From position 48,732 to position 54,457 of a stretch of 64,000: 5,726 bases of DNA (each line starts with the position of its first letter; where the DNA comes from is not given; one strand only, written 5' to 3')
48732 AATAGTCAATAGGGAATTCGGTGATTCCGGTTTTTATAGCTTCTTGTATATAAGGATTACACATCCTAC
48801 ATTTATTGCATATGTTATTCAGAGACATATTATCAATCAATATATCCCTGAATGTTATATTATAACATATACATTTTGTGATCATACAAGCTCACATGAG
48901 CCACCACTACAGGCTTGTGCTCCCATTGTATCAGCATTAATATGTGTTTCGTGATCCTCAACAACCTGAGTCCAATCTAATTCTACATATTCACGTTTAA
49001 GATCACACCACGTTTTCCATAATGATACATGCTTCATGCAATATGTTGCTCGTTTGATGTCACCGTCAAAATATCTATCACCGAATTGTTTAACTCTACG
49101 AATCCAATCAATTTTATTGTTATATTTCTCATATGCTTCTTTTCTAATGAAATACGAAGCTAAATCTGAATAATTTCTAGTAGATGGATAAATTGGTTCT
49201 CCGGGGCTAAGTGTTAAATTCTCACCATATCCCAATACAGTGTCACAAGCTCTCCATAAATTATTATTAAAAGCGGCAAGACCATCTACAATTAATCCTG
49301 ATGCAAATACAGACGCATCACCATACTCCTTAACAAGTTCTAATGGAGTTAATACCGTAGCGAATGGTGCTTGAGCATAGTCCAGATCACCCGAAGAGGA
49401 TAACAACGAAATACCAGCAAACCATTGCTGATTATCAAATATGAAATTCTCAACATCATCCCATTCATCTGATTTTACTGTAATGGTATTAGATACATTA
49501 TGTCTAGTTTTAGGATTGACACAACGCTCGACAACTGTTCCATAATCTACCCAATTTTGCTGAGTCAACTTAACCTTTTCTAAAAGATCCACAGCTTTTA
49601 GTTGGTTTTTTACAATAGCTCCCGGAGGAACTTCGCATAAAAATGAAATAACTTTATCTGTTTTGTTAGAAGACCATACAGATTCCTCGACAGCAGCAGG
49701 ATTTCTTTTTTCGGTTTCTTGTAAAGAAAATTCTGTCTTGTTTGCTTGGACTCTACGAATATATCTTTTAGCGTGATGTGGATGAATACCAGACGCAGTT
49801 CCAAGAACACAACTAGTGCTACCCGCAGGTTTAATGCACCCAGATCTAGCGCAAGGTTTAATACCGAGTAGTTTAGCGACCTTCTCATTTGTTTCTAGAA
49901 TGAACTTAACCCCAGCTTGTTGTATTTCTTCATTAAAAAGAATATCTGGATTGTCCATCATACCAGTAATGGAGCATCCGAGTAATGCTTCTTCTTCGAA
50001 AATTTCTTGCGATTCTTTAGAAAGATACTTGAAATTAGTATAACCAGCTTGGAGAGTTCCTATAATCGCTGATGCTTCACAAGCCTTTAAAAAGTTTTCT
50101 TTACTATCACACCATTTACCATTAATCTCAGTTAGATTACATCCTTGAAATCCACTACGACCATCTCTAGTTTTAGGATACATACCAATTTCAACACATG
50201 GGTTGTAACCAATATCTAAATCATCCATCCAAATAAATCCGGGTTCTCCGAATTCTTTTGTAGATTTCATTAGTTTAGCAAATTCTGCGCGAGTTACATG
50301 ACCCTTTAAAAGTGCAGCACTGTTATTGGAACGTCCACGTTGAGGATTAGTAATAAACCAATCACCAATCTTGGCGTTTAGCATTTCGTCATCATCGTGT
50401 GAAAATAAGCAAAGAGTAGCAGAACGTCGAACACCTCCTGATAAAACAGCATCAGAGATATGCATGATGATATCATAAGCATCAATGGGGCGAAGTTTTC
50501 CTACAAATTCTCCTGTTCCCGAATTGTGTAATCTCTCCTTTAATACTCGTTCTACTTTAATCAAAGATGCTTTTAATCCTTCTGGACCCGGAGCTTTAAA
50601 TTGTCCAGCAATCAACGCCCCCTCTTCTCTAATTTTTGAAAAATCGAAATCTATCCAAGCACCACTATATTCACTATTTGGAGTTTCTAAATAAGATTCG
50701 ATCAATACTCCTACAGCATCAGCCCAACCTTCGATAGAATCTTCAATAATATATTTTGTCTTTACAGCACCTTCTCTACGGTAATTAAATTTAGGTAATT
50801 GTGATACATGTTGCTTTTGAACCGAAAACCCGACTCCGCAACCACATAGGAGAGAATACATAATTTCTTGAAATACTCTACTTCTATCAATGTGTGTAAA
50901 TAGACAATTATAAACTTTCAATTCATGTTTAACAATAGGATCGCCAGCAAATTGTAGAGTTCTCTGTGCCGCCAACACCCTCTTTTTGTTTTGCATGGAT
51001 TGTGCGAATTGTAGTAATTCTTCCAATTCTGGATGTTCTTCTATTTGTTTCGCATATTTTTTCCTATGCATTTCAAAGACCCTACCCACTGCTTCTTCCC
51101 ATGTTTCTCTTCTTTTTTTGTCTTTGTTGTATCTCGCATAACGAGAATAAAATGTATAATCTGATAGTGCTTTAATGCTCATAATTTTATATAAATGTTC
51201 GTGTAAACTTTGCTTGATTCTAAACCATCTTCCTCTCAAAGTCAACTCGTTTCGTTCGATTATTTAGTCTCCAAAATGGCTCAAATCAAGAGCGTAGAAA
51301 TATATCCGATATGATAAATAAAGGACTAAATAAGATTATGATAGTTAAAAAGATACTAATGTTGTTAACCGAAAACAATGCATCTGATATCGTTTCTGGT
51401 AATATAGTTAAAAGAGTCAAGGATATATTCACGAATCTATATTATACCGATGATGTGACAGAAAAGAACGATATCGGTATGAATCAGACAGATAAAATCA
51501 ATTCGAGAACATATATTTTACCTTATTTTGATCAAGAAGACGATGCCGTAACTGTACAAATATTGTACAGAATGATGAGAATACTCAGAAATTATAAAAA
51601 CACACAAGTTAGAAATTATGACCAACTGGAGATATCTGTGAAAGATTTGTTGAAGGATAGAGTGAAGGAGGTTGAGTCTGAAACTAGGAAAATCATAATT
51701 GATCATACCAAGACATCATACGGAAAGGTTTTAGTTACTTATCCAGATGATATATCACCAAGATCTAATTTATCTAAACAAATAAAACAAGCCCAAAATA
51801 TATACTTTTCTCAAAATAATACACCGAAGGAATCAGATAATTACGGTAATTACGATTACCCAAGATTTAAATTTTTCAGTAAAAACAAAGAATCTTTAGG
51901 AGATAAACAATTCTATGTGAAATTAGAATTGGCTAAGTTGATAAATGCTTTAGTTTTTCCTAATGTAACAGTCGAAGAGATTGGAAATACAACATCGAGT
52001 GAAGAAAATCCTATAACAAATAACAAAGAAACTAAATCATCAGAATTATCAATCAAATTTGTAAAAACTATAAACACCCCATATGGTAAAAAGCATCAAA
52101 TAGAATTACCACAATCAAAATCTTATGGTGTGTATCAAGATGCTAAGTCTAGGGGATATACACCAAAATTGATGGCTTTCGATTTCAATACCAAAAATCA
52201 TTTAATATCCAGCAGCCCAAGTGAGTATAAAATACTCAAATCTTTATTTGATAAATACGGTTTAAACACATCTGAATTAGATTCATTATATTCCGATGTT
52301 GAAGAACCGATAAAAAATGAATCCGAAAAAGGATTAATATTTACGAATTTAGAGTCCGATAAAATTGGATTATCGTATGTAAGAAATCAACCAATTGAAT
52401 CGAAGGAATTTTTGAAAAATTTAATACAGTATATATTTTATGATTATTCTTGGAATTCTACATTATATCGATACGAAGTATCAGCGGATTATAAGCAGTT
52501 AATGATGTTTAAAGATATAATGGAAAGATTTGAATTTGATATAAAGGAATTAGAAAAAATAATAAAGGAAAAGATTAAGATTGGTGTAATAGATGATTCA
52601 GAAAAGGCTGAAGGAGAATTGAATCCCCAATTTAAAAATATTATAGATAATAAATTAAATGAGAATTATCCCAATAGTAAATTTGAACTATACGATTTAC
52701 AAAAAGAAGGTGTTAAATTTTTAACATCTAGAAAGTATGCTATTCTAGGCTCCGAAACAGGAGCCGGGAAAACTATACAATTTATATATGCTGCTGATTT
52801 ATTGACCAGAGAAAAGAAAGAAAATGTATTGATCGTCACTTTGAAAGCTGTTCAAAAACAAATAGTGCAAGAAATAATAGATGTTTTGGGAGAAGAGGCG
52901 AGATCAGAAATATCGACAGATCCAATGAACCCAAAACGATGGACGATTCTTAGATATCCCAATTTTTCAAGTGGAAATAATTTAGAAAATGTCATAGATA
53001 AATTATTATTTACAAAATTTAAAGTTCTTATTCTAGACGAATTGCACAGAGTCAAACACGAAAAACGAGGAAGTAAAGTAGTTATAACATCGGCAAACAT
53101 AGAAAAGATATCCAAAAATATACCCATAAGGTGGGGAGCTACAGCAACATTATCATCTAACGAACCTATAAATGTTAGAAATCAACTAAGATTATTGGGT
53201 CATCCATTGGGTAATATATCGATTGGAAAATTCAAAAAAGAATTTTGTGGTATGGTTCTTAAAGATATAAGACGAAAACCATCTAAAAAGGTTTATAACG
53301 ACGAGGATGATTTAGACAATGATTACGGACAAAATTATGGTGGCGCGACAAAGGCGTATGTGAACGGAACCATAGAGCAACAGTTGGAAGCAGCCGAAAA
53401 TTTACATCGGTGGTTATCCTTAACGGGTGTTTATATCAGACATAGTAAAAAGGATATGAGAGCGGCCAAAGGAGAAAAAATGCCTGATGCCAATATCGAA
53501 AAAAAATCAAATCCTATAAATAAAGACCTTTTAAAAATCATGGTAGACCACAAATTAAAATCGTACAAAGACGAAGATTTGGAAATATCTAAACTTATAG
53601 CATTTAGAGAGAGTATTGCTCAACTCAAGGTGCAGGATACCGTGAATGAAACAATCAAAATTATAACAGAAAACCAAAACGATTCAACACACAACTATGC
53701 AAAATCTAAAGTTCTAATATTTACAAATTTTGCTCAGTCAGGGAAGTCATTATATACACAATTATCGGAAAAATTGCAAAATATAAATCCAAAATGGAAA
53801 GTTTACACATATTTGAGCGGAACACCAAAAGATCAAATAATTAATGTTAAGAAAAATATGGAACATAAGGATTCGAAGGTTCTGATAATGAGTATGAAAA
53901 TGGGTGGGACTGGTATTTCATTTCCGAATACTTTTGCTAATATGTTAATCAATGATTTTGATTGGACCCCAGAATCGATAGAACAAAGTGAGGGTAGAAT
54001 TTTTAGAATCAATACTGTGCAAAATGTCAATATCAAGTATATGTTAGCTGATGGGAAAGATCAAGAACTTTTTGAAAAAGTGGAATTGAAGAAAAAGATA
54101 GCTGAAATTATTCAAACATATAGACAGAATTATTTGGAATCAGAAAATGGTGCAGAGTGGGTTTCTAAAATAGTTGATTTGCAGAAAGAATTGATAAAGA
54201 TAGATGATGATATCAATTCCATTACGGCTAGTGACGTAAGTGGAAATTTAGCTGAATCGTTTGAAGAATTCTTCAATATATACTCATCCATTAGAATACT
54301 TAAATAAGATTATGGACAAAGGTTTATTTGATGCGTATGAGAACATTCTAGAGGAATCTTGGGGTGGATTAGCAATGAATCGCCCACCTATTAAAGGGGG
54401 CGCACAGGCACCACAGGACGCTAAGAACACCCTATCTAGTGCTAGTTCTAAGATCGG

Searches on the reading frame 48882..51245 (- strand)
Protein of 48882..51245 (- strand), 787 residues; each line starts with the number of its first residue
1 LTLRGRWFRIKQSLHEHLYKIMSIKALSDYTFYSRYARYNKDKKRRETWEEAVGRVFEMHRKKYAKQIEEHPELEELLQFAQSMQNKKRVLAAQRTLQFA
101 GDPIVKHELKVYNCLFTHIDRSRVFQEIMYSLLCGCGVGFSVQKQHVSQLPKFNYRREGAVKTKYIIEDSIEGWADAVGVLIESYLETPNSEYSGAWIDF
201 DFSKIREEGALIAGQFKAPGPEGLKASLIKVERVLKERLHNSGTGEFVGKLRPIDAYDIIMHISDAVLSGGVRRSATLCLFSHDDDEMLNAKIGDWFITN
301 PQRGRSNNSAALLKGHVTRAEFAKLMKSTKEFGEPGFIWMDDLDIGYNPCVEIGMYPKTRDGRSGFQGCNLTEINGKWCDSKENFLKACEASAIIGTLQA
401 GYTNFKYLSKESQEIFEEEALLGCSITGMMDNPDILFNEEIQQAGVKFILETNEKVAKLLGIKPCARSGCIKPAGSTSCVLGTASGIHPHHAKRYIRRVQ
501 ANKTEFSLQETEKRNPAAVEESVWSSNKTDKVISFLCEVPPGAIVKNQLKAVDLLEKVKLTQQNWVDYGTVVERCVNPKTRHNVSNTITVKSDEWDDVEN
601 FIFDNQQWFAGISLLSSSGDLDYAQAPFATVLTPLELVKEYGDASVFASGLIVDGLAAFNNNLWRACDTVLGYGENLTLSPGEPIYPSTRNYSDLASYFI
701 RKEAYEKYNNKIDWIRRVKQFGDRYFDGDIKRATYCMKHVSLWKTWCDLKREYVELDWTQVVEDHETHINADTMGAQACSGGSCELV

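Call 13: search_protein_families(library=phrogs, proteins=[window:48882-51245:-], max_evalue=0.00001)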
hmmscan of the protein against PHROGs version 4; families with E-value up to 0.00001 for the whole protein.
window:48882-51245:- (787 aa): 1 family
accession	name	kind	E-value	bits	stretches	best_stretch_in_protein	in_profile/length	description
phrog_367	-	DNA, RNA and nucleotide metabolism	2.2e-95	321.3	1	24-631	31-663/701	ribonucleotide reductase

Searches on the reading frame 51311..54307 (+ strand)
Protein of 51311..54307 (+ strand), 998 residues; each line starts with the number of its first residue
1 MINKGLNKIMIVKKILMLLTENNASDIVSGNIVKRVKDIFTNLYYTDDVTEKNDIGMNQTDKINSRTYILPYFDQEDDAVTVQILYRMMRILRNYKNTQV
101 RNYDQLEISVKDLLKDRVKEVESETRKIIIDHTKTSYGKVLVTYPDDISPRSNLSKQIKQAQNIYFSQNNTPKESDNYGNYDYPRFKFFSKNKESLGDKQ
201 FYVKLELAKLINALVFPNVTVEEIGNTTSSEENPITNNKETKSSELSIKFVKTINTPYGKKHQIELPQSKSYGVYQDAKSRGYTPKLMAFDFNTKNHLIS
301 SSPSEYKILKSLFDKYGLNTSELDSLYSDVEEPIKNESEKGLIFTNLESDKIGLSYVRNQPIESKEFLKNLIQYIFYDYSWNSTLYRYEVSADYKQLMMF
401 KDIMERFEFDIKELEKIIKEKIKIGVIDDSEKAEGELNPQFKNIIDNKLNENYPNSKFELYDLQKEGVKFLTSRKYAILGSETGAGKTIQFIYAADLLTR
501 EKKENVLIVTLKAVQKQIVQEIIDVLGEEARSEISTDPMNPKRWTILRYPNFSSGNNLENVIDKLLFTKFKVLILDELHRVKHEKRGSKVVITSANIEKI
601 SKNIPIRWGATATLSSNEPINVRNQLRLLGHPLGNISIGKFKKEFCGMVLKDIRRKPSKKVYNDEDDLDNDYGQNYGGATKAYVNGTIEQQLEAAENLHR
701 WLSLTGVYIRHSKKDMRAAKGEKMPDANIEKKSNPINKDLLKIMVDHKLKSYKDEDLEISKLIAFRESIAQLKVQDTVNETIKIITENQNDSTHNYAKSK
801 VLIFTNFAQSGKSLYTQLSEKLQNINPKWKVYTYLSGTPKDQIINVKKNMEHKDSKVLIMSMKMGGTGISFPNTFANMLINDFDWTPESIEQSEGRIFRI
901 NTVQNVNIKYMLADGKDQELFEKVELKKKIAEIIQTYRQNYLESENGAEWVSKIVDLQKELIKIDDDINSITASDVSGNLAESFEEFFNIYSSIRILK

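Call 13: search_protein_families(library=phrogs, proteins=[window:51311-54307:+], max_evalue=0.00001)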
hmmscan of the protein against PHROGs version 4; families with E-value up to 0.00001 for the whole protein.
window:51311-54307:+ (998 aa): 1 family
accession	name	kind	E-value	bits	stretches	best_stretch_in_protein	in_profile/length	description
phrog_62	-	DNA, RNA and nucleotide metabolism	6e-48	164.2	1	419-949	682-1147/1881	DNA helicase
